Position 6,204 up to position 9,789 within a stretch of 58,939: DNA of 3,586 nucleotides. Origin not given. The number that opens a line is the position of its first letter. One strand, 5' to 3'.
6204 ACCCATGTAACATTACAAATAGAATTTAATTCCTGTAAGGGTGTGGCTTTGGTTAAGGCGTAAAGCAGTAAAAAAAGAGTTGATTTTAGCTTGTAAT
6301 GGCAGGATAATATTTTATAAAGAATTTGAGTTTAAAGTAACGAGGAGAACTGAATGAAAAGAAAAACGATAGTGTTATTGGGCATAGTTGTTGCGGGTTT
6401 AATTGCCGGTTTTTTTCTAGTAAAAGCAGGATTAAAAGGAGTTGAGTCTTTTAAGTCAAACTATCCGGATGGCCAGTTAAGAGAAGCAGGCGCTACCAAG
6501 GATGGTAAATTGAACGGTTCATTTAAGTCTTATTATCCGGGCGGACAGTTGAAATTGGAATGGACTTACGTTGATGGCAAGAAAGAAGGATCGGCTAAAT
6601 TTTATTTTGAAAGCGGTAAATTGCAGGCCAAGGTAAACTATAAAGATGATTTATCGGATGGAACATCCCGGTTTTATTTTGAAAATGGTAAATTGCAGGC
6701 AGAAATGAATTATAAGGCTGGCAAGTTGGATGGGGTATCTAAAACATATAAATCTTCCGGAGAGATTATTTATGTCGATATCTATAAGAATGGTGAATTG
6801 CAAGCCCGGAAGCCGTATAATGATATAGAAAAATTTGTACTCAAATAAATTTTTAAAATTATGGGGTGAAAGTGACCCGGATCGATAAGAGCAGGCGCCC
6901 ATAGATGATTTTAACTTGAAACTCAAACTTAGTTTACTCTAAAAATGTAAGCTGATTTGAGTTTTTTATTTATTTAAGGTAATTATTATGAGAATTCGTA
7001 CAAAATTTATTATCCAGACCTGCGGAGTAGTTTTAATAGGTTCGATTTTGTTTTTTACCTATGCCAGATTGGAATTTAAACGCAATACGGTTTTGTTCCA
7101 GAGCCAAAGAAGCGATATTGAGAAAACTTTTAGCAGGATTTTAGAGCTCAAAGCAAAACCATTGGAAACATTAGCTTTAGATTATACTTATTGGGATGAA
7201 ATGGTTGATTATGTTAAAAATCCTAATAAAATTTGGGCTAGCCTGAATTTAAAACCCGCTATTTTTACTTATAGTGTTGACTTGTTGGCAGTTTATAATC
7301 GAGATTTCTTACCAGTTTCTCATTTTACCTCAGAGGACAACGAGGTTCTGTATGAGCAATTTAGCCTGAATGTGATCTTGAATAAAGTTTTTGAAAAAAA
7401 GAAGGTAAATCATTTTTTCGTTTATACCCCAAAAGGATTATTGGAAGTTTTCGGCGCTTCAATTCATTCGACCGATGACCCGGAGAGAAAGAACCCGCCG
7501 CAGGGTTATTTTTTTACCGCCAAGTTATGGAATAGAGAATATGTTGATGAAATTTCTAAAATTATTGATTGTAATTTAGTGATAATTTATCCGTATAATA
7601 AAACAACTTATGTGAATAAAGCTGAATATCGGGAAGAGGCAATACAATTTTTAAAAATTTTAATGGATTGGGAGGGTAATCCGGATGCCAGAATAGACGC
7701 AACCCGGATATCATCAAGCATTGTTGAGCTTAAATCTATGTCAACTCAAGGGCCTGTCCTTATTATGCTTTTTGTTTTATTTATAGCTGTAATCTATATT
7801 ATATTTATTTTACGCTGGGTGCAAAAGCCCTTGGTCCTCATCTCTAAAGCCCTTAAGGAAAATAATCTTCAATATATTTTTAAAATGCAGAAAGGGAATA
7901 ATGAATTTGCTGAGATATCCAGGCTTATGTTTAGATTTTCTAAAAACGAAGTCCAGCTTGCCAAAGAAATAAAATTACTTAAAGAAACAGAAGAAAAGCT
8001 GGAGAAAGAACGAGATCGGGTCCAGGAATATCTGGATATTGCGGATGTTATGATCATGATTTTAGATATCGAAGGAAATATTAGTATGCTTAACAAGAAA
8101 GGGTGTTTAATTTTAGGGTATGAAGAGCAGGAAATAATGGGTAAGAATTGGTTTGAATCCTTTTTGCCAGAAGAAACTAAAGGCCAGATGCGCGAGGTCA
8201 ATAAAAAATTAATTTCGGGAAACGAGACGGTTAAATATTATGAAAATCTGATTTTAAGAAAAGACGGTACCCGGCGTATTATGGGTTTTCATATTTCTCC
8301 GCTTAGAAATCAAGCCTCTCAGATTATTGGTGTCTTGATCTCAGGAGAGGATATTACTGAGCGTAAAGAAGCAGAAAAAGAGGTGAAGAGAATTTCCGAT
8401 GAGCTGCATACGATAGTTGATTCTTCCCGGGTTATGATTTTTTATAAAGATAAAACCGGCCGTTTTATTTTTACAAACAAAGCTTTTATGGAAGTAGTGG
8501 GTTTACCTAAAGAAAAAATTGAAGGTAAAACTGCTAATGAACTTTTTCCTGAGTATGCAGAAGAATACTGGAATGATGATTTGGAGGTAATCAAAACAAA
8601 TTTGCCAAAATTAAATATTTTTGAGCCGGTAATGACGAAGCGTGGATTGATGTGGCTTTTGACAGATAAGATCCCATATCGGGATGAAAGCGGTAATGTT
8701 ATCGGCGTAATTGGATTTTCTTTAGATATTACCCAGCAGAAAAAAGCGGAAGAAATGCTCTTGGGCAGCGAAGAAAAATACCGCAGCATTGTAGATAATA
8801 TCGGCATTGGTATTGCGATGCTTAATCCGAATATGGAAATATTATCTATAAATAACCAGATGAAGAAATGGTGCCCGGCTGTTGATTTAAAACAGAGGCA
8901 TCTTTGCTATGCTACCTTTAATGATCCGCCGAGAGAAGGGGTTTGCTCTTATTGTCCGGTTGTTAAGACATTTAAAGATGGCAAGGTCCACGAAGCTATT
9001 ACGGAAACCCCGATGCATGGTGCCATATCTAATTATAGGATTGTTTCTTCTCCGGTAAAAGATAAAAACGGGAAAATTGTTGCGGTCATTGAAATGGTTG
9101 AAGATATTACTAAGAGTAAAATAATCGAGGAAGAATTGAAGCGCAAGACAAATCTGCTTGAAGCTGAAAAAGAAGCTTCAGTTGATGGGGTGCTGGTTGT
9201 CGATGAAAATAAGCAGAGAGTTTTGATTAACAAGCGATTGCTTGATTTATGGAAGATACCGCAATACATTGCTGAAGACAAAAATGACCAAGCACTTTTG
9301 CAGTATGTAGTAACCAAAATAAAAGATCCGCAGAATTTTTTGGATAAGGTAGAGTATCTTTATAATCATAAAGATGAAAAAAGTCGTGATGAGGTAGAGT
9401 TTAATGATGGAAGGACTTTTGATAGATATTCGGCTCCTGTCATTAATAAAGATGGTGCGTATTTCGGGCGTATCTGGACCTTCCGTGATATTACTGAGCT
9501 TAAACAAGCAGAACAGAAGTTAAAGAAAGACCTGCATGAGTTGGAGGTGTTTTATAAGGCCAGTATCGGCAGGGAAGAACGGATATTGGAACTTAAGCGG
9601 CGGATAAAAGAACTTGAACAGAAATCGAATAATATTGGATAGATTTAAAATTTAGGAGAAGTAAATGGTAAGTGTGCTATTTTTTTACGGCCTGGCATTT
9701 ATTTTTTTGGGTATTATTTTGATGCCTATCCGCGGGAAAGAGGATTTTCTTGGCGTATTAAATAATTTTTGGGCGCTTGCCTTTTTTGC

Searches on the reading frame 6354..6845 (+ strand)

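Call 59: search_protein_families(library=pfam, proteins=[window:6354-6845:+], max_evalue=0.00001)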
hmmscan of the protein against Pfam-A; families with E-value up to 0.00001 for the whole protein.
window:6354-6845:+ (164 aa): 1 family
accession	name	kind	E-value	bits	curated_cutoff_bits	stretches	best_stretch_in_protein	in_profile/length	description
PF07661.19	MORN_2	-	4.9e-24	82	29.6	1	102-121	2-21/22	MORN repeat variant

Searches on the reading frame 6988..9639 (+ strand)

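Call 59: search_protein_families(library=pfam, proteins=[window:6988-9639:+], max_evalue=0.00001)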
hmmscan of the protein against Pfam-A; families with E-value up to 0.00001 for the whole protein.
window:6988-9639:+ (884 aa): 8 families
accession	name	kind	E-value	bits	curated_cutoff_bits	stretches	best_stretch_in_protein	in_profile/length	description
PF08448.16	PAS_4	-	8.1e-43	145.6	23.1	2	477-585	1-109/110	PAS fold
PF13426.13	PAS_9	-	3.1e-34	117.8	27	2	354-458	2-103/103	PAS domain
PF00989.32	PAS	-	9.9e-31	106.5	22.6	2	346-456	4-113/113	PAS fold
PF13188.13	PAS_8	-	2.3e-17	62.7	21.8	0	347-397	5-55/65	PAS domain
PF05228.19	CHASE4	-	5.5e-15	56.2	26.2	1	52-194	2-134/140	CHASE4 domain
PF13596.12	PAS_10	-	1.9e-11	45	22.1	0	776-836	48-106/106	PAS domain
PF12860.13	PAS_7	-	3e-11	43.9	27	0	733-843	6-115/115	PAS fold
PF08447.18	PAS_3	-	5.5e-11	43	25.6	1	369-449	5-85/89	PAS fold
